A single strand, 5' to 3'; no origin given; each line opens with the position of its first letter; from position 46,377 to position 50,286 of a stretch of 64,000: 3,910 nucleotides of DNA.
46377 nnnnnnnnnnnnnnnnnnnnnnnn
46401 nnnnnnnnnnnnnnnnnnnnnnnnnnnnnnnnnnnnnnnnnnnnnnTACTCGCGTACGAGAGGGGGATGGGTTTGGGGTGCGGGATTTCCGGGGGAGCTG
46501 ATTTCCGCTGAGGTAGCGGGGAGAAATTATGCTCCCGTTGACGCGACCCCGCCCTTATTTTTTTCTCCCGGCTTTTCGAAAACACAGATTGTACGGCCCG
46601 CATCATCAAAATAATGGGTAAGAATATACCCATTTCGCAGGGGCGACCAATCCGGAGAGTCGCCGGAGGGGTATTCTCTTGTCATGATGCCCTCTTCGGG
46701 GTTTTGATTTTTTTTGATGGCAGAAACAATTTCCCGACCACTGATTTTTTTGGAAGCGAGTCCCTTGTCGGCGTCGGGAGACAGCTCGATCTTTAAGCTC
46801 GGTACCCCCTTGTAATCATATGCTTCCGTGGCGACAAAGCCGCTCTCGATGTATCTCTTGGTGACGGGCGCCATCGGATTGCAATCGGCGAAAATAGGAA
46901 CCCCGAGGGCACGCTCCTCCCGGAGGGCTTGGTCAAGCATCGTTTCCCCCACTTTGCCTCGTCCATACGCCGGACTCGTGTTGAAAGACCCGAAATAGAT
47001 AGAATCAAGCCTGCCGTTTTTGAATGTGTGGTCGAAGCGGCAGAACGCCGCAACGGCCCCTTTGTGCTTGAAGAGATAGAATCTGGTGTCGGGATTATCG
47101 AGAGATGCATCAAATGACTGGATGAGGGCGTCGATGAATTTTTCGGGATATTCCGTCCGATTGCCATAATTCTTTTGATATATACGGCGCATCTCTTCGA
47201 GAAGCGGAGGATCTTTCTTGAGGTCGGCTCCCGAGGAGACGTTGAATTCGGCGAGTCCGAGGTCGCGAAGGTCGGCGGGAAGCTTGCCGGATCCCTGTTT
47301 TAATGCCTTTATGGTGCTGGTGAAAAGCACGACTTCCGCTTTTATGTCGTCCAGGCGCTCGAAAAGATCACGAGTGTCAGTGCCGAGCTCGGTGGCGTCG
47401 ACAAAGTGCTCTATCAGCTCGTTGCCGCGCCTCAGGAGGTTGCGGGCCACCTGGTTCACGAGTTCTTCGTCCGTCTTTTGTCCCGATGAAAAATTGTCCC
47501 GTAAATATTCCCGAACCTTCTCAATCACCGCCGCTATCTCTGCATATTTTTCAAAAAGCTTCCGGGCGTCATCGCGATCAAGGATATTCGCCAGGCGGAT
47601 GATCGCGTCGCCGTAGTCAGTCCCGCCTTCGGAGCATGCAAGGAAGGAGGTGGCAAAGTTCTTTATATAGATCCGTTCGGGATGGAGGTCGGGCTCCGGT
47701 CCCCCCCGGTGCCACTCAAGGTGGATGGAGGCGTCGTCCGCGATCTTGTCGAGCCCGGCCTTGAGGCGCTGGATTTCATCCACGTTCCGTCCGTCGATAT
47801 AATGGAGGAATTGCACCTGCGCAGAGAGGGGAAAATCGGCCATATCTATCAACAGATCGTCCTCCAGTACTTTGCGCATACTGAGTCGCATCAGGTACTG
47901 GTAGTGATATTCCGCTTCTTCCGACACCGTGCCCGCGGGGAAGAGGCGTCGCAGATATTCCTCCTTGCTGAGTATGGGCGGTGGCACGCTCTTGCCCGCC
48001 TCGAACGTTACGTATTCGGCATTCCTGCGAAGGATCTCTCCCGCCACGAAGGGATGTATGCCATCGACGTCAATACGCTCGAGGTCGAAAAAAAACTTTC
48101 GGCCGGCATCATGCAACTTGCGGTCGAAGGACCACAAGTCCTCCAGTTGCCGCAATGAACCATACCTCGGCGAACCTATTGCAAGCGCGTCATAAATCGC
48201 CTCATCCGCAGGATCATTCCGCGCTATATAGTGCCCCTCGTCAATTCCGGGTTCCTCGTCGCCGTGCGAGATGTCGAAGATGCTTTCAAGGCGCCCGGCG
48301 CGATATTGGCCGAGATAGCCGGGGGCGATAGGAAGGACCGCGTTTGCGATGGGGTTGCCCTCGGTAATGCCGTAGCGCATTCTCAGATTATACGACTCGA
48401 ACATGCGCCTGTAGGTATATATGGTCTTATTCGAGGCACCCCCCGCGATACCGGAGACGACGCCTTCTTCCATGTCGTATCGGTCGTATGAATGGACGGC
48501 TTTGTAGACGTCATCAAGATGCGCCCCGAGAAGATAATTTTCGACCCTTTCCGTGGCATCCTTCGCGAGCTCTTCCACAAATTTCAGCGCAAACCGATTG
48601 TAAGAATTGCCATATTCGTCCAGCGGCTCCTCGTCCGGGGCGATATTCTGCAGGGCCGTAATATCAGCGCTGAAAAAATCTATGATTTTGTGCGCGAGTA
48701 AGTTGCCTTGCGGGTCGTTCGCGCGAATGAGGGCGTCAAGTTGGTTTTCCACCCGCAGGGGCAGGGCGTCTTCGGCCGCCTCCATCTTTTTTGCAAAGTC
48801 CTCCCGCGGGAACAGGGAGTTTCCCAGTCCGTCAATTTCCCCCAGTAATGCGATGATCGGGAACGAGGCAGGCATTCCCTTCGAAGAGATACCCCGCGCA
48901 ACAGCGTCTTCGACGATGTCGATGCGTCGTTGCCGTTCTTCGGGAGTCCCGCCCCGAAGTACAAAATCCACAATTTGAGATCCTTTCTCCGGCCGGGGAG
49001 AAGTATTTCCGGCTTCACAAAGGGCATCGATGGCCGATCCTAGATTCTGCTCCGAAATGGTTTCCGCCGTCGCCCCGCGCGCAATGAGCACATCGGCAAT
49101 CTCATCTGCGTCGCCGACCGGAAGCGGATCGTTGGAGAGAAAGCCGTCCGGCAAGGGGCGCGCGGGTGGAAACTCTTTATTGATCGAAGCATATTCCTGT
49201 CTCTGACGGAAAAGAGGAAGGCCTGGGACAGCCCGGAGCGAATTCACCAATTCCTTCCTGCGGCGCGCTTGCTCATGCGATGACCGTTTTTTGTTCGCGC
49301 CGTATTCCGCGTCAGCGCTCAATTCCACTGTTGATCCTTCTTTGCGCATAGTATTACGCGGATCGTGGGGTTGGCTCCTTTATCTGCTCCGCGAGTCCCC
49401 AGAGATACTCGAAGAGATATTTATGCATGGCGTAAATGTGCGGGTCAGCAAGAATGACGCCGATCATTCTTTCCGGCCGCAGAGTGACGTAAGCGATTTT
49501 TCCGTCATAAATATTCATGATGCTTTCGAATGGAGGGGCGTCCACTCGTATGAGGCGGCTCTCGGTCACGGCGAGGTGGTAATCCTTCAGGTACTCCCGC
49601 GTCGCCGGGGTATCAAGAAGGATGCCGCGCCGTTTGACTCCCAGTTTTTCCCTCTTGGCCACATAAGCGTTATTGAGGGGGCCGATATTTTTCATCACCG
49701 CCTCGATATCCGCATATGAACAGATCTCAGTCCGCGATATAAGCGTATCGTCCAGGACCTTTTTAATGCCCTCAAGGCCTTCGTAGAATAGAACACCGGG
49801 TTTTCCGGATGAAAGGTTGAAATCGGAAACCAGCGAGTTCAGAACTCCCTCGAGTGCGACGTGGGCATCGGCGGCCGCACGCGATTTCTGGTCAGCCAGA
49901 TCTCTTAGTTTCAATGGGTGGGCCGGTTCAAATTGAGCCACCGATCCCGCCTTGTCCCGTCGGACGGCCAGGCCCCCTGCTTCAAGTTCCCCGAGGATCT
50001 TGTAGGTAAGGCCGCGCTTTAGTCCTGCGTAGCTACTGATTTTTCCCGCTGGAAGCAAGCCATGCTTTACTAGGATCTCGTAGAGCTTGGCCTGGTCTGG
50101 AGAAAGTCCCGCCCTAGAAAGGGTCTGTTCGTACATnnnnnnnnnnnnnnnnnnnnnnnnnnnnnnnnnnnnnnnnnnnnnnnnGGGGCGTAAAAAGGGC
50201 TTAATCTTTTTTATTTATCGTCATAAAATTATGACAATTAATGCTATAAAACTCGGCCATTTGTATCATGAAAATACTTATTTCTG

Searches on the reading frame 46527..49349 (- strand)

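Call 9: search_protein_families(library=pfam, proteins=[window:46527-49349:-], max_evalue=0.01)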
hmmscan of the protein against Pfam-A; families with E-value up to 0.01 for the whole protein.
window:46527-49349:- (940 aa): 1 family
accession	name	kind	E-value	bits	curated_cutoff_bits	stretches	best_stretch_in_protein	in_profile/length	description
PF00583.31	Acetyltransf_1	-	0.0043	17.8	20.7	0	719-821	3-98/116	Acetyltransferase (GNAT) family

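Call 44: search_protein_families(library=phrogs, proteins=[window:46527-49349:-], max_evalue=0.001)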
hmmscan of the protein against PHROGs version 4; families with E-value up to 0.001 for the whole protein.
window:46527-49349:- (940 aa): 0 families

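Call 45: search_protein_families(library=ncbifam, proteins=[window:46527-49349:-], max_evalue=0.001)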
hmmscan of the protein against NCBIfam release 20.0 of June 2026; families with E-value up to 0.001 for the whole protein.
window:46527-49349:- (940 aa): 0 families

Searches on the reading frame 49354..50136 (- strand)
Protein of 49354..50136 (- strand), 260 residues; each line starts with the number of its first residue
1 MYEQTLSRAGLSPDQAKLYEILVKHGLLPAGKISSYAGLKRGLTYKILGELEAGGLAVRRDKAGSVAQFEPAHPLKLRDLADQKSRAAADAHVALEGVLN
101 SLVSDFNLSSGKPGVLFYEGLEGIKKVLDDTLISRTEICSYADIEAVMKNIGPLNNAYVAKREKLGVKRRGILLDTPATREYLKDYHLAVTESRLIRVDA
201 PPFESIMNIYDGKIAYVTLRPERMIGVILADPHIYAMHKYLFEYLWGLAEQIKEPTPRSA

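Call 9: search_protein_families(library=pfam, proteins=[window:49354-50136:-], max_evalue=0.01)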
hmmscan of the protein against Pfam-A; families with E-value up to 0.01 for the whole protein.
window:49354-50136:- (260 aa): 1 family
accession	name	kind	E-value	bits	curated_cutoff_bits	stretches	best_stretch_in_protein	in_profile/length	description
PF01978.25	TrmB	-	1.9e-07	31.3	25.6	1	6-71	1-64/68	Sugar-specific transcriptional regulator TrmB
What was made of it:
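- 49354..50136 (-): TrmB-like winged-helix regulator gene, divergent from the leader. PF01978 at 31.3 bits, above the 25.6 cutoff (call 9).
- Checked: The TrmB-like gene is at 49354-50136 on the minus strand and matches PF01978 at 31.3 bits, above the 25.6 cutoff (call 9).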

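Call 44: search_protein_families(library=phrogs, proteins=[window:49354-50136:-], max_evalue=0.001)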
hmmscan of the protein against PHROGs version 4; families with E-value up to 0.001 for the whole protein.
window:49354-50136:- (260 aa): 0 families

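Call 45: search_protein_families(library=ncbifam, proteins=[window:49354-50136:-], max_evalue=0.001)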
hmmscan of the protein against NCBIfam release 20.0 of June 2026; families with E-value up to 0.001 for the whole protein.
window:49354-50136:- (260 aa): 0 families

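Call 86: find_homologous_proteins(query=window:49354-50136:-, max_evalue=1e-30)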
Query window:49354-50136:- (260 aa): 133 proteins with E <= 1e-30 among 1809 candidates; the best 120 are listed.
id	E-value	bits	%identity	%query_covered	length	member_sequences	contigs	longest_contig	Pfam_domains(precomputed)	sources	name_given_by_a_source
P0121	2.4e-166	569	100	100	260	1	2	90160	PF01978.26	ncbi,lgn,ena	-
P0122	6.6e-131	453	76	100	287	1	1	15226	PF01978.26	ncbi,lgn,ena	-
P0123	4.6e-128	444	77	98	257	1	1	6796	PF01978.26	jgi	jgi:sugar-specific transcriptional regulator TrmB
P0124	1.7e-127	442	76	98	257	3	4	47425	PF01978.26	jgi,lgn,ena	jgi:sugar-specific transcriptional regulator TrmB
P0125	1.7e-119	416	71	100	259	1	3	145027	PF01978.26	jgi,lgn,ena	-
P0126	2.5e-113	396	70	97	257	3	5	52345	PF01978.26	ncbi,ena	-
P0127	6.0e-97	342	62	96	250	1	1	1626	PF01978.26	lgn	-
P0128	7.1e-93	329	59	95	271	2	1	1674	PF01978.26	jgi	jgi:sugar-specific transcriptional regulator TrmB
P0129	4.0e-92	326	60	94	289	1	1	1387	PF01978.26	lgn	-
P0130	4.2e-90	320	59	96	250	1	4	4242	PF01978.26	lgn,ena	-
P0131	5.5e-90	319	58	96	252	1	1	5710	PF01978.26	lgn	-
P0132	9.8e-89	315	59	98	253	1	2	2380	PF01978.26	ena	-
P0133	5.5e-88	313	57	95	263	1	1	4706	PF01978.26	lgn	-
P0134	1.3e-87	311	56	99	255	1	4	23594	PF01978.26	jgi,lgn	jgi:sugar-specific transcriptional regulator TrmB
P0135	1.9e-86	308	57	97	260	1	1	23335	PF01978.26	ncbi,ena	-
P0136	5.5e-86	306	55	95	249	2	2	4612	PF01978.26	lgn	-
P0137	8.7e-85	302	56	95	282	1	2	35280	PF01978.26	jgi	jgi:HTH-type transcriptional regulator, sugar sensing transcriptional regulator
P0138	1.2e-84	302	55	97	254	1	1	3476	PF01978.26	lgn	-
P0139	1.3e-84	302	54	95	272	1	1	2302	PF01978.26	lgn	-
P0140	1.9e-83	298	52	95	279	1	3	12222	PF01978.26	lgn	-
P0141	7.3e-83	296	56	94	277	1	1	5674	PF01978.26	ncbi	-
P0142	1.0e-82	295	53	100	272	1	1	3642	PF01978.26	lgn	-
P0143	2.2e-82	294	54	94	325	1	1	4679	PF01978.26,PF08221.18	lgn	-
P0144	9.3e-82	292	53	95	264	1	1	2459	PF01978.26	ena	-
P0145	4.9e-81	290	54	96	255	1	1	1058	PF01978.26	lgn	-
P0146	1.1e-80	289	54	96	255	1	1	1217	PF01978.26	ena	-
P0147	1.1e-80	289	53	94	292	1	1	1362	PF01978.26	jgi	jgi:predicted transcriptional regulator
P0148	1.4e-80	288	53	96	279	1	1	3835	PF01978.26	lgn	-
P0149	3.7e-80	287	56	95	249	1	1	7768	PF01978.26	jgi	jgi:HTH-type transcriptional regulator, sugar sensing transcriptional regulator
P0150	4.4e-80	287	52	95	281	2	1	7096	PF01978.26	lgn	-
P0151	2.2e-78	281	50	96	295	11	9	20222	PF01978.26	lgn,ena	-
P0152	3.9e-78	280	52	100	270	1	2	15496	PF01978.26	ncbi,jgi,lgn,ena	-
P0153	1.1e-77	279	52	95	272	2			PF01978.26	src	-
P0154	2.6e-77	278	52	99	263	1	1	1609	PF01978.26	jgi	jgi:sugar-specific transcriptional regulator TrmB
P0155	2.8e-77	278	52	97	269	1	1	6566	PF01978.26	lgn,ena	-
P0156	8.2e-77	276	54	96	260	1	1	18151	PF01978.26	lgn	-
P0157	1.6e-76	275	52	97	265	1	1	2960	PF01978.26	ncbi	-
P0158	1.8e-76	275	50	96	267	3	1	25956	PF01978.26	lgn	-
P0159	5.6e-76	273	51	100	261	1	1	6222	PF01978.26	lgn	-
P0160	1.2e-75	272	51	95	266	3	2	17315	PF01978.26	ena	-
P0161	2.1e-75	271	51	95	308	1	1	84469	PF01978.26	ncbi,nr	ncbi:MAG: hypothetical protein HGA31_00370 [Candidatus Moranbacteria bacterium]|nr:hypothetical prot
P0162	3.7e-75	271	52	95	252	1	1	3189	PF01978.26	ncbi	-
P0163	1.3e-74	269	54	97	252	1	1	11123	PF01978.26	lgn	-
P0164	2.8e-74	268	49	98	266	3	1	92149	PF01978.26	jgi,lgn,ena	-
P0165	5.6e-74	267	51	95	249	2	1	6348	PF01978.26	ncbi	-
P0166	1.0e-73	266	48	100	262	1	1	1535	PF01978.26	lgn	-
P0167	3.3e-73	264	49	97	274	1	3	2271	PF01978.26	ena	-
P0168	9.2e-73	263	51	95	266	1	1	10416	PF01978.26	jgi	jgi:sugar-specific transcriptional regulator TrmB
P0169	2.5e-72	261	47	98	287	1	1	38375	PF01978.26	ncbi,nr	ncbi:MAG: helix-turn-helix domain-containing protein [bacterium]|nr:helix-turn-helix domain-containi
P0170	3.2e-72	261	50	100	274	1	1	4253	PF01978.26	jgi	-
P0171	1.4e-71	259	52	95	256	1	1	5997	PF01978.26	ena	-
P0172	1.9e-71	259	49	97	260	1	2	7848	PF01978.26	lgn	-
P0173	3.1e-71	258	47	98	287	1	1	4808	PF01978.26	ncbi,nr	ncbi:MAG: helix-turn-helix domain-containing protein [bacterium]|nr:helix-turn-helix domain-containi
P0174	5.7e-71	257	49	97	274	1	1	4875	PF01978.26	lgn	-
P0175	6.1e-71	257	50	97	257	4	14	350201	PF01978.26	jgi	jgi:sugar-specific transcriptional regulator TrmB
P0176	6.3e-71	257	49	100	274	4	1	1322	PF01978.26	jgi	-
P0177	1.2e-70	256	49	95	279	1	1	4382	PF01978.26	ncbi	-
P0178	1.3e-69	252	51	95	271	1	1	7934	PF01978.26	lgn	-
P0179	1.4e-69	252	49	97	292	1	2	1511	PF01978.26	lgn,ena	-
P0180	1.2e-68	249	48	95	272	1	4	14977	PF01978.26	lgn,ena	-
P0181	2.1e-68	249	49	96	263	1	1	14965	PF01978.26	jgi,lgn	jgi:sugar-specific transcriptional regulator TrmB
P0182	3.6e-68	248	48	95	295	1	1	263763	PF01978.26,PF12802.14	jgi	jgi:HTH-type transcriptional regulator, sugar sensing transcriptional regulator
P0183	3.9e-68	248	47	98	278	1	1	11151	PF01978.26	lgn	-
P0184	4.0e-68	248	48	95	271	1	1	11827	PF01978.26,PF12802.14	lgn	-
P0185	7.6e-68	247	49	96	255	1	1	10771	PF01978.26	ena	-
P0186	8.3e-68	247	59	76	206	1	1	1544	PF01978.26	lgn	-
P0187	9.7e-68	246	48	95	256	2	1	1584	PF01978.26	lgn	-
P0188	2.2e-67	245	49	94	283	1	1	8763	PF01978.26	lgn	-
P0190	3.0e-67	245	49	94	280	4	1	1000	PF01978.26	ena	-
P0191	4.3e-67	244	48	95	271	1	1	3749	PF01978.26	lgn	-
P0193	1.5e-66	243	49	94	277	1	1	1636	PF01978.26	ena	-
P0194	2.6e-66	242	47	95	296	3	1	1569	PF01978.26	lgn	-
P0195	2.7e-66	242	49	95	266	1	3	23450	PF01978.26,PF12802.14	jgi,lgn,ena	-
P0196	3.7e-66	241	49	95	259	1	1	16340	PF01978.26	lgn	-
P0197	6.6e-66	240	47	98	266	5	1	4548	PF01978.26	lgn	-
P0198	9.7e-66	240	47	96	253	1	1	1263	PF01978.26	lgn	-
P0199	9.9e-66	240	48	95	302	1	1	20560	PF01978.26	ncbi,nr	ncbi:MAG: TrmB family transcriptional regulator [Candidatus Moranbacteria bacterium]|nr:TrmB family 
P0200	1.3e-65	239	48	98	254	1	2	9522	PF01978.26,PF08221.18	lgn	-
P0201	1.7e-65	239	50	95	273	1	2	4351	PF01978.26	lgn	-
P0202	2.0e-65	239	49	100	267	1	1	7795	PF01978.26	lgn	-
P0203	2.0e-65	239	48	94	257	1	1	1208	PF01978.26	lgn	-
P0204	6.1e-65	237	48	95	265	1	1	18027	PF01978.26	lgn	-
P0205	7.6e-65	237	47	96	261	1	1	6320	PF01978.26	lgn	-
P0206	9.1e-65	237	47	95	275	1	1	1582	PF01978.26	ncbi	-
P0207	1.1e-64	236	49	96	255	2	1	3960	PF01978.26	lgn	-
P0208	3.8e-64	235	46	95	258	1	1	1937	PF01978.26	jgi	jgi:HTH-type transcriptional regulator, sugar sensing transcriptional regulator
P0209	8.1e-64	234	46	95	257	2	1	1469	PF01978.26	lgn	-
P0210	8.9e-64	233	47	97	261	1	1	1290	PF01978.26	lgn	-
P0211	2.2e-63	232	44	100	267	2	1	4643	PF01978.26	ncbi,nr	ncbi:MAG: HTH-type transcriptional regulator, sugar sensing transcriptional regulator [Candidatus De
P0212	4.3e-63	231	49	98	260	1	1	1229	PF01978.26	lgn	-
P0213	1.1e-62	230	44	100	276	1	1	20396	PF01978.26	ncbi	-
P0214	1.3e-62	230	43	99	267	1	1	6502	PF01978.26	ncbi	-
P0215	1.7e-62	229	48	96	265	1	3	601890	PF01978.26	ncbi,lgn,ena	-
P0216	2.0e-62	229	47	94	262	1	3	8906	PF01978.26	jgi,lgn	-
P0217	4.5e-62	228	45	100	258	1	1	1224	PF01978.26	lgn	-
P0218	4.8e-62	228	46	96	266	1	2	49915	PF01978.26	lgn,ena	-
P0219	1.7e-61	226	44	97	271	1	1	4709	PF01978.26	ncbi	-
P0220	2.1e-61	226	46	98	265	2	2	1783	PF01978.26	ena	-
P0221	3.2e-61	225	48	95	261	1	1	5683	PF01978.26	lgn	-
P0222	1.9e-60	223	43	96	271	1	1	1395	PF01978.26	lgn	-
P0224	3.1e-60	222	46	95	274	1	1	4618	PF01978.26,PF12802.14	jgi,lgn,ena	-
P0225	3.1e-60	222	47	95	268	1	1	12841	PF01978.26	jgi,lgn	-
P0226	7.2e-60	221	44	96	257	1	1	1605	PF01978.26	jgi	jgi:sugar-specific transcriptional regulator TrmB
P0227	1.9e-59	219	45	99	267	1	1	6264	PF01978.26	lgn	-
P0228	2.8e-59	219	42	100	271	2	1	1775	PF01978.26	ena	-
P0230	7.7e-59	217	43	96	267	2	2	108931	PF01978.26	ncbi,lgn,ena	-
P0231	1.3e-58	216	42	99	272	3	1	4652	PF01978.26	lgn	-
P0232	1.8e-58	216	47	98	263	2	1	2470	PF01978.26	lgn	-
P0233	5.1e-58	215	46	95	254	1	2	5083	PF01978.26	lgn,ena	-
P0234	6.2e-58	214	42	100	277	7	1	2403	PF01978.26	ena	-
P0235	8.6e-58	214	45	96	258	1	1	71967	PF01978.26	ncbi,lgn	-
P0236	1.2e-57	213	44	96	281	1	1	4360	PF01978.26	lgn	-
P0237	1.3e-57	213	44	97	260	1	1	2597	PF01978.26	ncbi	-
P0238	7.7e-57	211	45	96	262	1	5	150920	PF01978.26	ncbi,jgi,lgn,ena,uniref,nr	ncbi:MAG: hypothetical protein COU11_04635 [Candidatus Harrisonbacteria bacterium CG10_big_fil_rev_8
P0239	8.4e-57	211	42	100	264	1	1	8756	PF01978.26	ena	-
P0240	2.6e-56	209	45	98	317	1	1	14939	PF01978.26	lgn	-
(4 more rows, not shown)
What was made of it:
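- On TrmB family transcription regulator (PF01978): Homologues are named TrmB by their sources (call 86).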

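Call 87: find_encoding_contigs(protein=P0122, flank=4000, max_places=2)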
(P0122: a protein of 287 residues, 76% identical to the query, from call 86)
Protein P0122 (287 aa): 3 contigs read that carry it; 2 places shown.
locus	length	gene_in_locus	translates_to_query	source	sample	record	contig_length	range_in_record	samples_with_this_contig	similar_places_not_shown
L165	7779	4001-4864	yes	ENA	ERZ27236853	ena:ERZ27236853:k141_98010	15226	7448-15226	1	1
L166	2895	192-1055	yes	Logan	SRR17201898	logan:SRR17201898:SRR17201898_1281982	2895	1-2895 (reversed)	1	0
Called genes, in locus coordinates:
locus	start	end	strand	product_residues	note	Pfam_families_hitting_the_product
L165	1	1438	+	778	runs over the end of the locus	PF03477:ATP-cone, PF17975:RNR_Alpha, PF21995:RNR-II_ins_dom (weak), PF02867:Ribonuc_red_lgC (faint)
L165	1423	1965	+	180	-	PF02572:CobA_CobO_BtuR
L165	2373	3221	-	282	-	-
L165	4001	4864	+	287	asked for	PF01978:TrmB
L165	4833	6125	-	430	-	PF00583:Acetyltransf_1 (weak)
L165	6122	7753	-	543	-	-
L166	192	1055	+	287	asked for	PF01978:TrmB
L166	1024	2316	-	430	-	PF00583:Acetyltransf_1 (weak)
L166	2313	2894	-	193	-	?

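Call 88: find_encoding_contigs(protein=P0124, flank=4000, max_places=2)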
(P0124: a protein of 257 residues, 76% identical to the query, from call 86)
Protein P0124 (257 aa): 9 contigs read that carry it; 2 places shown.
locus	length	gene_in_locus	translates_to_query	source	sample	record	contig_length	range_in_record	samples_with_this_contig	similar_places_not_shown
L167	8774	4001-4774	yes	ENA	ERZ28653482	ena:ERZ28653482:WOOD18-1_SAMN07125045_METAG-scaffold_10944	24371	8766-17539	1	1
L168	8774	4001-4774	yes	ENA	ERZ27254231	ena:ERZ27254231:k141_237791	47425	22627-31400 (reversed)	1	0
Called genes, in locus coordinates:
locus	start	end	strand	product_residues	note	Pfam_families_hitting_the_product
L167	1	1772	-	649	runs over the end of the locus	PF00270:DEAD, PF13401:AAA_22 (weak), PF00271:Helicase_C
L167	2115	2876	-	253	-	-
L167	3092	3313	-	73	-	-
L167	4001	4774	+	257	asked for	PF01978:TrmB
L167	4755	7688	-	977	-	-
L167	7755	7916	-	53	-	-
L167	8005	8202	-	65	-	-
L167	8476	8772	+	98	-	-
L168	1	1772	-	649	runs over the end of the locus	PF00270:DEAD, PF13401:AAA_22 (weak), PF00271:Helicase_C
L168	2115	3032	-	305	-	-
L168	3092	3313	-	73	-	-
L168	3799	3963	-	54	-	-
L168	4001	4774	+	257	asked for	PF01978:TrmB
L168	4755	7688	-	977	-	-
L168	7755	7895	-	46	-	-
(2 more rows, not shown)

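Call 89: find_encoding_contigs(protein=P0125, flank=4000, max_places=2)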
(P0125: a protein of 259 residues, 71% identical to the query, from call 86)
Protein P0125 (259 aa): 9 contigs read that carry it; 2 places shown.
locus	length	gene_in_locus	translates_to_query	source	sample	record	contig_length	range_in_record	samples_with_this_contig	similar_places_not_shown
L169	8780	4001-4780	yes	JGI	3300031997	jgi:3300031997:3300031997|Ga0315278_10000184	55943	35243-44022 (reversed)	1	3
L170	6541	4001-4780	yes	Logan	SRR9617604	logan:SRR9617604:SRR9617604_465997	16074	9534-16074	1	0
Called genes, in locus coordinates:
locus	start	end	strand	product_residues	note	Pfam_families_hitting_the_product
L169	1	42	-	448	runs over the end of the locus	-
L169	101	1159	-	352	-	PF20030:bpMoxR, PF07728:AAA_5 (weak)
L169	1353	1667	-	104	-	-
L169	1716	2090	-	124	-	-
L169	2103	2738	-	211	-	-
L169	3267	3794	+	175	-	-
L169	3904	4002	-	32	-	-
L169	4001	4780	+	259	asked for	PF01978:TrmB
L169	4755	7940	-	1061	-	PF00583:Acetyltransf_1 (weak)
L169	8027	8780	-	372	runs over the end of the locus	PF01490:Aa_trans (weak)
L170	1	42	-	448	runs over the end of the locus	-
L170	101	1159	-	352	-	PF20030:bpMoxR, PF07728:AAA_5 (weak)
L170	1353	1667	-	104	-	-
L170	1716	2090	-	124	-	-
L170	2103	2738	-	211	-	-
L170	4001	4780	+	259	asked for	PF01978:TrmB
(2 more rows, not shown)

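Call 90: find_encoding_contigs(protein=P0126, flank=4000, max_places=2)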
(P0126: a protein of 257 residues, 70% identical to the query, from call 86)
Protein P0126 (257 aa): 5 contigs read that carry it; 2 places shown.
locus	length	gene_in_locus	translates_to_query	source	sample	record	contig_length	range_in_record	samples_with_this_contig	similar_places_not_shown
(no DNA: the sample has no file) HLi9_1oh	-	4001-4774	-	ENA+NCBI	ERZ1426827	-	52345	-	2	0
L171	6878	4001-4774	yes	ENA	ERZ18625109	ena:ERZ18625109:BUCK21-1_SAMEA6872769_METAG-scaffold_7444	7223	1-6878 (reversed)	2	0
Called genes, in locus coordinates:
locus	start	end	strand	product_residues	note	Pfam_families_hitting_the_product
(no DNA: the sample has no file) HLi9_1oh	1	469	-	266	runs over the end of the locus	-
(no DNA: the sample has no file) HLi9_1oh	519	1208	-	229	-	-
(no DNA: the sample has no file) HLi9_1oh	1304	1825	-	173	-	-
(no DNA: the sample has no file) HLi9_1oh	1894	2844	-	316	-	-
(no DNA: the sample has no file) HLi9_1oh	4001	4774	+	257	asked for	PF01978:TrmB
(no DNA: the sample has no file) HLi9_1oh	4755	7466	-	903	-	-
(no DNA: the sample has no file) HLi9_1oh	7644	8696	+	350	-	PF01145:Band_7 (weak)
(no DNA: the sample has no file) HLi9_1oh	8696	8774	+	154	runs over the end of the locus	-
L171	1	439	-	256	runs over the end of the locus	-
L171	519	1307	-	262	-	-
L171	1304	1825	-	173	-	-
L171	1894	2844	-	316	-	-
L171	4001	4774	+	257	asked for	PF01978:TrmB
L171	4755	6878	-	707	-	?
